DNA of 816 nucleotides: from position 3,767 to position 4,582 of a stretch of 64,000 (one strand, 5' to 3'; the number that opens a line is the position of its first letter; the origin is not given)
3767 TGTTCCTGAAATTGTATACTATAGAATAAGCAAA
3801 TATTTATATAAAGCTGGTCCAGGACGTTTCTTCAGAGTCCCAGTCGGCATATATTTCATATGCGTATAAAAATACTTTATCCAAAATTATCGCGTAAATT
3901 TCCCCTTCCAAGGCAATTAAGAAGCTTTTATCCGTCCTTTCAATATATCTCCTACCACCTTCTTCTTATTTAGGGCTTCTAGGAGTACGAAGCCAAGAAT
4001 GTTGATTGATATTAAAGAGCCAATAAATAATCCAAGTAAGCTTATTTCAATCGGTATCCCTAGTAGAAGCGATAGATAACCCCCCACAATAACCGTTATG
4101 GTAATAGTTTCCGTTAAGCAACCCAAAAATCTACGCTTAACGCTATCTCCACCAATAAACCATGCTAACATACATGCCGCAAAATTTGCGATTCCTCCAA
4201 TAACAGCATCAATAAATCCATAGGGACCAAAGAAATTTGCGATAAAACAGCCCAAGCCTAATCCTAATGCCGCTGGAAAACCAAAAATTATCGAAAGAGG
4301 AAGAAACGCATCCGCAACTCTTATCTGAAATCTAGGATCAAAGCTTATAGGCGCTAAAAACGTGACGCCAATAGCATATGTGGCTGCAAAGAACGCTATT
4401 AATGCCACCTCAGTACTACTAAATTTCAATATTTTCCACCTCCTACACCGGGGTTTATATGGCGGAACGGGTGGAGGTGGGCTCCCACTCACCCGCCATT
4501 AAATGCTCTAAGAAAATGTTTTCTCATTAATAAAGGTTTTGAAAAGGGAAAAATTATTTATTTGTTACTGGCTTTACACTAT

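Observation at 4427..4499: SD-sequestering hairpin in the queT leader: candidate archaeal riboswitch or translational switch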

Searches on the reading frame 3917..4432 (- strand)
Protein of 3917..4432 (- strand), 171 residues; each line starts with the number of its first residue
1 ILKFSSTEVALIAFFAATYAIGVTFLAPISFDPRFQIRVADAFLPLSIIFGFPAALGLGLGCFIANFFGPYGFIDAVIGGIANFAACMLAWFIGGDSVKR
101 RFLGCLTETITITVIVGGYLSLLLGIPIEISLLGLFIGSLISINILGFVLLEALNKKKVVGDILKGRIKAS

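Call 5: search_protein_families(library=pfam, proteins=[window:3917-4432:-], max_evalue=0.01)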
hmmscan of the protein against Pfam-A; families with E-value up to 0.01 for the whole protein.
window:3917-4432:- (171 aa): 1 family
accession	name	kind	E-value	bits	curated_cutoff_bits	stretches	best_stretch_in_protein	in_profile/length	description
PF06177.16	QueT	-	2.1e-25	90.2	33.7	1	10-156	2-141/141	QueT transporter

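Call 7: find_related_loci(query=window:3917-4432:-, collection=genome_contigs, flank=1500)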
Query window:3917-4432:- (171 aa) in genome_contigs; peptide patterns used: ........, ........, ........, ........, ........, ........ (x = any residue, [..] = any of these).
365 stretches matched a pattern; 19 encode a relative of the query (tblastn E <= 1e-3); 19 distinct loci.
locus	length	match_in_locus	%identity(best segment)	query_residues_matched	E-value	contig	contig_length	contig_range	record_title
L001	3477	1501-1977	79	1-159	1e-79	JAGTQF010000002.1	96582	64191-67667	MAG: Candidatus Bathyarchaeota archaeon isolate JZ_bin_36.3 JZ_bin_36.3_NODE_2, whole genome shotgun sequence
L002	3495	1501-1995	66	1-165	2e-68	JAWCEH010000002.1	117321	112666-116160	MAG: Candidatus Bathyarchaeia archaeon isolate JZ-1_201912_bins_83 JZ-1_201912_bins_83_scaffold_2, whole genome shotgun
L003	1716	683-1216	66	1-164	4e-69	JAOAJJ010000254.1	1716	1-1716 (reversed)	MAG: Candidatus Bathyarchaeota archaeon isolate SKW196 NODE_253_length_1716_cov_3.442343, whole genome shotgun sequence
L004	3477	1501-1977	70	1-159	2e-64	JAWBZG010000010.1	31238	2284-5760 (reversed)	MAG: Candidatus Bathyarchaeia archaeon isolate JZ-1_201901_bins_53 JZ-1_201901_bins_53_scaffold_10, whole genome shotgun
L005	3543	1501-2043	43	3-159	8e-32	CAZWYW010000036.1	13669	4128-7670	MAG TPA_asm: uncultured Candidatus Bathyarchaeia archaeon isolate SRP141552_co1_226 genome assembly, contig: NODE_2014_l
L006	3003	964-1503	43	2-156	7e-30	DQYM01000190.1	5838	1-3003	MAG TPA_asm: Candidatus Bathyarchaeota archaeon isolate HyVt-157 Ga0116200_10005268, whole genome shotgun sequence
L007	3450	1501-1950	35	16-162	3e-12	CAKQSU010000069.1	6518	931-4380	MAG: uncultured Clostridia bacterium isolate REFINED_METABAT215_TOP10_CONTIGS_1500_ASSEMBLY_K77_MERGED__Hadza_MoBio_hadz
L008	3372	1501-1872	34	5-139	4e-12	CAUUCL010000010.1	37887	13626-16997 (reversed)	MAG TPA_asm: uncultured Acholeplasmataceae bacterium isolate ERR10228863_bin.65_MetaWRAP_v1.3_MAG genome assembly, conti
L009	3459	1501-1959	35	10-158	5e-12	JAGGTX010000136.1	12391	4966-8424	MAG: candidate division WOR-3 bacterium isolate AUK059 PB_MBMC_013_c_000000000302, whole genome shotgun sequence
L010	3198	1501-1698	49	16-83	5e-12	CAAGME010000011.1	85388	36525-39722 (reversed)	MAG TPA_asm: Clostridia bacterium, isolate HGM11422, WGS project CAAGME010000000 data, contig: SRS476518_87_k119_18075,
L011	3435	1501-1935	28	16-167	5e-12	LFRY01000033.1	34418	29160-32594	MAG: Acholeplasmatales bacterium DTU067 scaffold11896, whole genome shotgun sequence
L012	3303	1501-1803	35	27-131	1e-11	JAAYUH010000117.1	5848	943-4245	MAG: bacterium isolate AS27yjCOA_142 92370_AS27, whole genome shotgun sequence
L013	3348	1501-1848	35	27-146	2e-11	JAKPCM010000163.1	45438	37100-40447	MAG: Caldisericota bacterium isolate JPMR_maxbin.020 k141_532266, whole genome shotgun sequence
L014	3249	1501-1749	41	9-94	5e-11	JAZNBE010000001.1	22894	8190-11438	MAG: Christensenellaceae bacterium isolate T1900044743_TS20190209.MAGScoT_cleanbin_000019 SGB_2088_k141_285089, whole ge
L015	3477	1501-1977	30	3-169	1e-10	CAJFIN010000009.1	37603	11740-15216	Candidatus Neoanaerotignum galli isolate Chicken_18_mag_70 genome assembly, contig: MAGpy_11413_18_idba_bin_70_fascaffol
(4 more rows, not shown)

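Call 15: find_homologous_proteins(query=window:3917-4432:-, max_evalue=1e-10)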
Query window:3917-4432:- (171 aa): 150 proteins with E <= 1e-10 among 2064 candidates; the best 120 are listed.
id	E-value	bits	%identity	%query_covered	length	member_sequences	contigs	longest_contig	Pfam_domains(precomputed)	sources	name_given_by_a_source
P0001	1.8e-99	349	100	99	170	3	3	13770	PF06177.17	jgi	-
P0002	2.2e-75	270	80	92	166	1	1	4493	PF06177.17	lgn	-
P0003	2.8e-73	264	76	97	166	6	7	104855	PF06177.17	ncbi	ncbi:MAG: QueT transporter family protein [Candidatus Bathyarchaeia archaeon]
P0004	6.5e-71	256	75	96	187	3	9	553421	PF06177.17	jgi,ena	jgi:uncharacterized membrane protein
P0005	3.7e-68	247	78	91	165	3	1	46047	PF06177.17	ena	-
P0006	3.6e-67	244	75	91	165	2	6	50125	PF06177.17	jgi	jgi:uncharacterized membrane protein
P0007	1.1e-66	242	75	92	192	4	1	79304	PF06177.17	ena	-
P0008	1.4e-64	235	69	96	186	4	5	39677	PF06177.17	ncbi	ncbi:MAG: QueT transporter family protein [Candidatus Bathyarchaeia archaeon]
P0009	1.9e-63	232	70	93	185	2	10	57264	PF06177.17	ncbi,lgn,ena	ncbi:MAG: QueT transporter family protein [Candidatus Bathyarchaeia archaeon]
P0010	1.8e-61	225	65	96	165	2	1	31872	PF06177.17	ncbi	ncbi:MAG: QueT transporter family protein [Candidatus Bathyarchaeia archaeon]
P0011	9.8e-59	216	68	91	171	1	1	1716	PF06177.17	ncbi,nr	ncbi:MAG: QueT transporter family protein [Candidatus Bathyarchaeota archaeon]|nr:QueT transporter f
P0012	1.5e-56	209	64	96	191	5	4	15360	PF06177.17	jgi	-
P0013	2.6e-55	205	63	97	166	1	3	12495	PF06177.17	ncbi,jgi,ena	-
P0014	1.1e-53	200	65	92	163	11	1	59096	PF06177.17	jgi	-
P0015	5.5e-53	198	58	92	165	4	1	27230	PF06177.17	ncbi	ncbi:MAG: QueT transporter family protein [Candidatus Bathyarchaeia archaeon]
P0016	1.7e-52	196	65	91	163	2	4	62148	PF06177.17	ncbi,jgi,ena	-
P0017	1.1e-51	193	58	99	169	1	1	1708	PF06177.17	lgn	-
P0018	1.3e-51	193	62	93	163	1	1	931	PF06177.17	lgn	-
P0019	2.2e-50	189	57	94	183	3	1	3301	PF06177.17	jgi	jgi:uncharacterized membrane protein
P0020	2.4e-50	189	57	92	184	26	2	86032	PF06177.17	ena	-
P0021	4.0e-50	188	58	96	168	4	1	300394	PF06177.17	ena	-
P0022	6.9e-50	187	57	92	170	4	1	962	PF06177.17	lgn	-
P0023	1.0e-49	187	57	98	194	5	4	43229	PF06177.17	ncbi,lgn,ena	-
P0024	1.4e-49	186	57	97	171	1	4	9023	PF06177.17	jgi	-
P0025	1.5e-49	186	60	92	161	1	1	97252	PF06177.17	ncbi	ncbi:MAG: QueT transporter family protein [Candidatus Bathyarchaeia archaeon]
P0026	2.4e-49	186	58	94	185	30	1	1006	PF06177.17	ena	-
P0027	2.6e-49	186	57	93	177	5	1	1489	PF06177.17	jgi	-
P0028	1.8e-48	183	55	93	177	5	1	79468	PF06177.17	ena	-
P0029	1.9e-48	183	60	92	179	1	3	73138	PF06177.17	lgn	-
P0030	3.2e-48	182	59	92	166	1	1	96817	PF06177.17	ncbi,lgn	ncbi:MAG: QueT transporter family protein [Candidatus Bathyarchaeia archaeon]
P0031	4.0e-48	182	58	95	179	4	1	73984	PF06177.17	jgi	-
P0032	6.8e-48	181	62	89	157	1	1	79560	PF06177.17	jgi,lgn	jgi:uncharacterized membrane protein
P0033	1.2e-47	180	61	89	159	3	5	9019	PF06177.17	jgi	-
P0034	1.4e-47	180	59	91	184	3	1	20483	PF06177.17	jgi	jgi:uncharacterized membrane protein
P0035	1.7e-47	180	57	92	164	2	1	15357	PF06177.17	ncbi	ncbi:MAG: QueT transporter family protein [Candidatus Bathyarchaeia archaeon]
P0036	1.7e-47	180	57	92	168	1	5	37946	PF06177.17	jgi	jgi:uncharacterized membrane protein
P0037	2.0e-47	179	51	98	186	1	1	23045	PF06177.17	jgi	jgi:uncharacterized membrane protein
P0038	5.7e-47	178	57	92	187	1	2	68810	PF06177.17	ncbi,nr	ncbi:MAG: QueT transporter family protein [Nitrososphaerota archaeon]|nr:QueT transporter family pro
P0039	7.5e-47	178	57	93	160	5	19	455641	PF06177.17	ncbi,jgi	ncbi:MAG: QueT transporter family protein [Candidatus Bathyarchaeia archaeon]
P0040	9.8e-47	177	55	92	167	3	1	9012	PF06177.17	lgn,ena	-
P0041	1.2e-46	177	57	92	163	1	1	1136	PF06177.17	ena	-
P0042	1.9e-46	176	55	92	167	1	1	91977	PF06177.17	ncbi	-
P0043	2.1e-46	176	58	92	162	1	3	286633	PF06177.17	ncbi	ncbi:MAG: QueT transporter family protein [Candidatus Bathyarchaeia archaeon]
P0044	2.2e-46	176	56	91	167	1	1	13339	PF06177.17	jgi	jgi:uncharacterized membrane protein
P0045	2.4e-46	176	56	88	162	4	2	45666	PF06177.17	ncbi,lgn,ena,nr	ncbi:MAG: QueT transporter family protein [Candidatus Bathyarchaeales archaeon]|nr:MAG: hypothetical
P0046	6.6e-46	175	55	92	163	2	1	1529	PF06177.17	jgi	jgi:uncharacterized membrane protein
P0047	1.1e-45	174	59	91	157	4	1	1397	PF06177.17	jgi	jgi:uncharacterized membrane protein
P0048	2.7e-45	173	52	94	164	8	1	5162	PF06177.17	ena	-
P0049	3.0e-45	172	56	92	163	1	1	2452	PF06177.17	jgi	jgi:uncharacterized membrane protein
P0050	8.2e-45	171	54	92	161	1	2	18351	PF06177.17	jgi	jgi:uncharacterized membrane protein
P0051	1.8e-44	170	59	85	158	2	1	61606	PF06177.17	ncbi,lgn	-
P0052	2.4e-44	169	54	93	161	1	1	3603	PF06177.17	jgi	jgi:uncharacterized membrane protein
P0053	5.8e-44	168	53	95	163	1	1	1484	PF06177.17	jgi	-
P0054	6.3e-44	168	53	92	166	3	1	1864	PF06177.17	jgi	jgi:uncharacterized membrane protein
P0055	8.4e-44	168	53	92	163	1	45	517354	PF06177.17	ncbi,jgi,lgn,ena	ncbi:MAG: QueT transporter family protein [Candidatus Bathyarchaeia archaeon]|jgi:uncharacterized me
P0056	9.6e-44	167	50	96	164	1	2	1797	PF06177.17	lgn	-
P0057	1.6e-43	167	51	92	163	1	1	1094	PF06177.17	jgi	-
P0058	1.7e-43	167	52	94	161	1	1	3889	PF06177.17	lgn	-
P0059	1.8e-43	167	55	92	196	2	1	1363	PF06177.17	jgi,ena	jgi:uncharacterized membrane protein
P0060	4.0e-43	165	51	94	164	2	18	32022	PF06177.17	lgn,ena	-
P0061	4.0e-43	165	54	92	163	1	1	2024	PF06177.17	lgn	-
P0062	5.3e-43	165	51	94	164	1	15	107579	PF06177.17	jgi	jgi:uncharacterized membrane protein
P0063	8.0e-43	164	50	98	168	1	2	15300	PF06177.17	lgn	-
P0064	1.2e-42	164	53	92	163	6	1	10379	PF06177.17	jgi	jgi:uncharacterized membrane protein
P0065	2.9e-42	163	51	94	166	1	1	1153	PF06177.17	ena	-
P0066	6.0e-42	162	50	92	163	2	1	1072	PF06177.17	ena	-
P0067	7.2e-42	161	51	94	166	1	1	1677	PF06177.17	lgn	-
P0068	9.6e-42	161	54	92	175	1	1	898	PF06177.17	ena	-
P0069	1.1e-41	161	48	100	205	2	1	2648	PF06177.17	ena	-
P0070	1.1e-41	161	55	89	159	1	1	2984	PF06177.17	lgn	-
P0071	1.2e-41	161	54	84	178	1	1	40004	PF06177.17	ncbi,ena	-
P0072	1.5e-41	160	56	91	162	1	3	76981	PF06177.17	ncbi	ncbi:MAG: QueT transporter family protein [Candidatus Bathyarchaeia archaeon]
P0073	1.7e-41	160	50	94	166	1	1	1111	PF06177.17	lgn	-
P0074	1.8e-41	160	52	92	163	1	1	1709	PF06177.17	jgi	jgi:uncharacterized membrane protein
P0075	3.9e-41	159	51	93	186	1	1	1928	PF06177.17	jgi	jgi:uncharacterized membrane protein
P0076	1.2e-40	157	54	85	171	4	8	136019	PF06177.17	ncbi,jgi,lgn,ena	ncbi:MAG: QueT transporter family protein [Candidatus Methanomethylicia archaeon]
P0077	1.9e-40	157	49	94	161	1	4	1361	PF06177.17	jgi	jgi:uncharacterized membrane protein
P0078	1.9e-40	157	52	91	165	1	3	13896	PF06177.17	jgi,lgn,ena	-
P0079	3.8e-40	156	48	92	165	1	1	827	PF06177.17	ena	-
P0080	6.7e-40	155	50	92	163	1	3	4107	PF06177.17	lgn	-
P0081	3.4e-39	153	49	95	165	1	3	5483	PF06177.17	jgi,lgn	jgi:uncharacterized membrane protein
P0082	3.8e-39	153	53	88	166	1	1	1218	PF06177.17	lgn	-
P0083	4.1e-39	152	50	94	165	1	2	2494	PF06177.17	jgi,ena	-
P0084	4.1e-39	152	48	94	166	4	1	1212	PF06177.17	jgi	-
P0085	1.4e-38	151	51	85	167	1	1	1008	PF06177.17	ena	-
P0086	4.3e-38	149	53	91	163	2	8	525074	PF06177.17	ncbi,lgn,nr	ncbi:MAG: QueT transporter family protein [Candidatus Methanomethylicaceae archaeon]|nr:QueT transpo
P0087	2.4e-37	147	48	98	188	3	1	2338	PF06177.17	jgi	jgi:uncharacterized membrane protein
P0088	3.5e-37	146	51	92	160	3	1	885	PF06177.17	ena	-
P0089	4.3e-37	146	48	94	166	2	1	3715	PF06177.17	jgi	jgi:uncharacterized membrane protein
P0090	9.0e-37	145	50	91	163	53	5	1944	PF06177.17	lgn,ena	-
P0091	1.2e-36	144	55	81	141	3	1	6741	PF06177.17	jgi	jgi:uncharacterized membrane protein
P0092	2.0e-36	144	48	95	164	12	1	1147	PF06177.17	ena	-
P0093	6.1e-36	142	54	94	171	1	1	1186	PF06177.17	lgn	-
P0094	6.6e-36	142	48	90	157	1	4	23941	PF06177.17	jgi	jgi:uncharacterized membrane protein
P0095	1.0e-35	141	51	80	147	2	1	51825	PF06177.17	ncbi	-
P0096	1.3e-35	141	48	94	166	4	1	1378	PF06177.17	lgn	-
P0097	3.9e-34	136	50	91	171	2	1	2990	PF06177.17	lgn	-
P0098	5.1e-34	136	50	89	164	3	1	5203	PF06177.17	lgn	-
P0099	5.8e-34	136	46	96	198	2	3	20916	PF06177.17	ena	-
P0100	5.1e-33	133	46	91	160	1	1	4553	PF06177.17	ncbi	ncbi:MAG: QueT transporter family protein [Nitrososphaerales archaeon]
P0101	6.7e-33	132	46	73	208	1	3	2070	PF06177.17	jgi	jgi:uncharacterized membrane protein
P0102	9.8e-33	132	50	84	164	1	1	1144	PF06177.17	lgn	-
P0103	1.0e-32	132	47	88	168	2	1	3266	PF06177.17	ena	-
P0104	1.1e-32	131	52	87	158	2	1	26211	PF06177.17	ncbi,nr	ncbi:MAG: QueT transporter family protein [Nitrososphaerales archaeon]|nr:QueT transporter family pr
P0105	3.2e-32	130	48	88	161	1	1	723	PF06177.17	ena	-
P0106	2.3e-31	127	47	88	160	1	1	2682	PF06177.17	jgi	jgi:uncharacterized membrane protein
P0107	6.5e-31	126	45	76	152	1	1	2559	PF06177.17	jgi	jgi:uncharacterized membrane protein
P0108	7.5e-31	126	47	88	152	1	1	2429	PF06177.17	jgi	jgi:uncharacterized membrane protein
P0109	1.5e-30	125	45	90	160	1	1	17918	PF06177.17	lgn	-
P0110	1.6e-30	124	45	76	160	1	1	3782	PF06177.17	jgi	jgi:uncharacterized membrane protein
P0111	3.3e-30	123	47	80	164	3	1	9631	PF06177.17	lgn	-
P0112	3.7e-30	123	45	88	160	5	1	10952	PF06177.17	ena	-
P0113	3.8e-30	123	45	88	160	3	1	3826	PF06177.17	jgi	-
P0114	4.6e-30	123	45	88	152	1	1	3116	PF06177.17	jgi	jgi:uncharacterized membrane protein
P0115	6.0e-30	123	49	88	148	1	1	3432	PF06177.17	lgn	-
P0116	8.4e-30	122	46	89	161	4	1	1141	PF06177.17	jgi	jgi:uncharacterized membrane protein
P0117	1.7e-29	121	45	88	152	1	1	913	PF06177.17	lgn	-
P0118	1.8e-29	121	45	88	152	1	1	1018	PF06177.17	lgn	-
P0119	3.0e-29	120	48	88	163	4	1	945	PF06177.17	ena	-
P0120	6.1e-29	119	46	88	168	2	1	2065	PF06177.17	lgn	-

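Call 19: find_encoding_contigs(protein=P0087, flank=2500, max_places=4)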
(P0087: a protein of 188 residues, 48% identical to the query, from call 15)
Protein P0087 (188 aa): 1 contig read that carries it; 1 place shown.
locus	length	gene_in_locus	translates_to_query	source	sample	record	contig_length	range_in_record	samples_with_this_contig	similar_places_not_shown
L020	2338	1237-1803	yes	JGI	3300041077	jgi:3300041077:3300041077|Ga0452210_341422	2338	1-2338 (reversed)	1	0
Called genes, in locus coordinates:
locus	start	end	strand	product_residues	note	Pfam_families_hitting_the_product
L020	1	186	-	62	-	?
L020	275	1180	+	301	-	PF01545:Cation_efflux, PF16916:ZT_dimer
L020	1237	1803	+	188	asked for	PF06177:QueT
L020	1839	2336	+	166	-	?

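Call 20: find_encoding_contigs(protein=P0101, flank=2500, max_places=4)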
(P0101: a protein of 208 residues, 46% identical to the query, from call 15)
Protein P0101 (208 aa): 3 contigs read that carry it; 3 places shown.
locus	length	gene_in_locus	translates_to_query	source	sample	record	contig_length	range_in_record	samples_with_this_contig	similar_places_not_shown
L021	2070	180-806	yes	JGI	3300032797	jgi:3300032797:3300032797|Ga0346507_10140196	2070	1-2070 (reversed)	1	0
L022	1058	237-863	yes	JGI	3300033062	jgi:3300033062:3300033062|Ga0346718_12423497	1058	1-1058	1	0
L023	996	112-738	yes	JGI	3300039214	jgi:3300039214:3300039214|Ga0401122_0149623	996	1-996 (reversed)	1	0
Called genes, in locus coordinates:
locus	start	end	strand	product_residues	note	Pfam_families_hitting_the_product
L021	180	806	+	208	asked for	PF06177:QueT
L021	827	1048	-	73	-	-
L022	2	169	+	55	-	?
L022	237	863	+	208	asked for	PF06177:QueT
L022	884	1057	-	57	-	?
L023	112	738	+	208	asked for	PF06177:QueT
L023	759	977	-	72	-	-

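Call 21: find_encoding_contigs(protein=P0059, flank=2500, max_places=4)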
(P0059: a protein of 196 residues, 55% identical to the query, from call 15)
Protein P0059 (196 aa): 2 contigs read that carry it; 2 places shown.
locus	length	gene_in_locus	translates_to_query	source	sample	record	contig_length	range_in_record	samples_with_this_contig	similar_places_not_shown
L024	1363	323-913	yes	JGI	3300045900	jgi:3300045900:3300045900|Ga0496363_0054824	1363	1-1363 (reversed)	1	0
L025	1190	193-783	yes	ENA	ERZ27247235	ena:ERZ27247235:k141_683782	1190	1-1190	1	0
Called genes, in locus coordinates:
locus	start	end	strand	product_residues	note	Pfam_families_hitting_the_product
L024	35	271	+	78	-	-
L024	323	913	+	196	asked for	PF06177:QueT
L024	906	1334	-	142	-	PF00136:DNA_pol_B (weak)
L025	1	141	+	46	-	?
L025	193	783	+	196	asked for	PF06177:QueT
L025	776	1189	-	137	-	?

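Call 22: find_encoding_contigs(protein=P0075, flank=2500, max_places=4)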
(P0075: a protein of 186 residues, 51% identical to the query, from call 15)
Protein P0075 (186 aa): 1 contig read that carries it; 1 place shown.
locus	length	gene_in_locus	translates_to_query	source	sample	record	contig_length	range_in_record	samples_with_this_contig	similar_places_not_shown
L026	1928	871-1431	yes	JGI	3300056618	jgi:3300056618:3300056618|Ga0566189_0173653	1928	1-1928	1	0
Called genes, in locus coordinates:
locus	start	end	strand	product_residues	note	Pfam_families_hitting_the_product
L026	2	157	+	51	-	?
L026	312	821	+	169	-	-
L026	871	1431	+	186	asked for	PF06177:QueT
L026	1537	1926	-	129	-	?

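Call 26: find_encoding_contigs(protein=P0037, flank=2500, max_places=4)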
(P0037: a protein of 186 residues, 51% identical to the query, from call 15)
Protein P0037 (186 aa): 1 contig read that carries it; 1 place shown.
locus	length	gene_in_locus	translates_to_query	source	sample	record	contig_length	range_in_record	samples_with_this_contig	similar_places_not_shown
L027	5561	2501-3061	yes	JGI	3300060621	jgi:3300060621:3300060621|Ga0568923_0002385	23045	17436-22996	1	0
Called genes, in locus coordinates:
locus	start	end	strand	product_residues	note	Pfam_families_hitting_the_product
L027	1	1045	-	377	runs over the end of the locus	-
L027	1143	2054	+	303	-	-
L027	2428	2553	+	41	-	-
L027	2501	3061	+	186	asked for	PF06177:QueT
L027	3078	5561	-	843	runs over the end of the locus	?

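Call 27: find_encoding_contigs(protein=P0023, flank=2500, max_places=4)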
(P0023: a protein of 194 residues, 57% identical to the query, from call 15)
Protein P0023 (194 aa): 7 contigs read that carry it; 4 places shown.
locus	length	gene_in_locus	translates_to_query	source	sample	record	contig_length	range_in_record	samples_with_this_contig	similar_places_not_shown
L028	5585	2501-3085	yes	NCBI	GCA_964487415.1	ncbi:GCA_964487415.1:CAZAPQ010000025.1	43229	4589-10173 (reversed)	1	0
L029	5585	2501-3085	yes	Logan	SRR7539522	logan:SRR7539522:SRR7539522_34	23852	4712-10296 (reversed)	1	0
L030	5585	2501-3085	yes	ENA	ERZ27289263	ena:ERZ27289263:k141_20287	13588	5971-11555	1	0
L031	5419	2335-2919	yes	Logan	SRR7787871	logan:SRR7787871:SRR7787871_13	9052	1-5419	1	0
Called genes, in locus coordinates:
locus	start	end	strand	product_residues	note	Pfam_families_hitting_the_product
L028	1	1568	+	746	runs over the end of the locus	PF02516:STT3, PF21436:STT3-PglB_core (weak)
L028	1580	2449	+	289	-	PF00953:Glycos_transf_4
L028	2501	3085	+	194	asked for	PF06177:QueT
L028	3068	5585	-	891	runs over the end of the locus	PF03104:DNA_pol_B_exo1, PF00136:DNA_pol_B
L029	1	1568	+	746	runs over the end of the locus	PF02516:STT3, PF21436:STT3-PglB_core (weak)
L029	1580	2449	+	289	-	PF00953:Glycos_transf_4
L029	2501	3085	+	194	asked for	PF06177:QueT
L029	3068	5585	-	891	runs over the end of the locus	PF03104:DNA_pol_B_exo1, PF00136:DNA_pol_B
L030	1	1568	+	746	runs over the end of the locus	PF02516:STT3, PF21436:STT3-PglB_core (weak)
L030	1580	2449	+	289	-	PF00953:Glycos_transf_4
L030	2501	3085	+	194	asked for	PF06177:QueT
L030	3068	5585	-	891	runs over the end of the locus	PF03104:DNA_pol_B_exo1, PF00136:DNA_pol_B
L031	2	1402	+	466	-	?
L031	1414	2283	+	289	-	PF00953:Glycos_transf_4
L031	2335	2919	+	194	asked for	PF06177:QueT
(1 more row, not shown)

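Call 28: find_encoding_contigs(protein=P0076, flank=2500, max_places=6)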
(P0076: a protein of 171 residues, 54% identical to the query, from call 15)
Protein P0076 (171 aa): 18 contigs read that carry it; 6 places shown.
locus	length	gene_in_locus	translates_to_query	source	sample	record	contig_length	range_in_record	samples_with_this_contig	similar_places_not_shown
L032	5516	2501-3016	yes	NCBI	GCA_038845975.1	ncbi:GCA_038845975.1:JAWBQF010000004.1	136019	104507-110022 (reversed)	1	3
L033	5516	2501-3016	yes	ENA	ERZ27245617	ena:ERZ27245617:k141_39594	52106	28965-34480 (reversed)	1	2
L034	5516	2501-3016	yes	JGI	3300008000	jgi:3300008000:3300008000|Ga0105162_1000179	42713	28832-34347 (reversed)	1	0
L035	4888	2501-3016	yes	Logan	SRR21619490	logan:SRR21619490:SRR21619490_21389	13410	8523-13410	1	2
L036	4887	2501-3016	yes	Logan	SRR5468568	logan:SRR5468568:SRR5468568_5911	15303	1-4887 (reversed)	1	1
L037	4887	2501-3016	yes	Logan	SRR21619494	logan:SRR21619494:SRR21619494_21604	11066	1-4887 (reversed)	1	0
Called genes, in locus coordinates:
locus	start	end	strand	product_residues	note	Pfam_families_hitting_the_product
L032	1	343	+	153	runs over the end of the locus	PF07331:TctB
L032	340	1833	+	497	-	PF01970:TctA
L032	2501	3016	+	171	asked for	PF06177:QueT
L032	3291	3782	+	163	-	PF01467:CTP_transf_like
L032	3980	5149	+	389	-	PF00108:Thiolase_N, PF00109:ketoacyl-synt (weak), PF02803:Thiolase_C, PF22691:Thiolase_C_1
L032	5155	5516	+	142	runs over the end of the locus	PF12172:zf-ChsH2, PF01796:OB_ChsH2_C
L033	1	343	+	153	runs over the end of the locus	PF07331:TctB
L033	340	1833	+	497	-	PF01970:TctA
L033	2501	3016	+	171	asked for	PF06177:QueT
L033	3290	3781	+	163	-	PF01467:CTP_transf_like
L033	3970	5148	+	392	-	PF00108:Thiolase_N, PF00109:ketoacyl-synt (faint), PF02803:Thiolase_C, PF22691:Thiolase_C_1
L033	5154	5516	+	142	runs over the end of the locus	PF12172:zf-ChsH2, PF01796:OB_ChsH2_C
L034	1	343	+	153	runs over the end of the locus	PF07331:TctB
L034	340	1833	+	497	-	PF01970:TctA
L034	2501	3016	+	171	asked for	PF06177:QueT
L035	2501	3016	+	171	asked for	PF06177:QueT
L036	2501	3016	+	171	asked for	PF06177:QueT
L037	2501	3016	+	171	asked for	PF06177:QueT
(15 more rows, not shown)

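Call 54: search_protein_families(library=ncbifam, proteins=[window:3917-4432:-], max_evalue=0.01)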
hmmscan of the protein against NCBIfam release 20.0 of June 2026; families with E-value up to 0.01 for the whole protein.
window:3917-4432:- (171 aa): 0 families
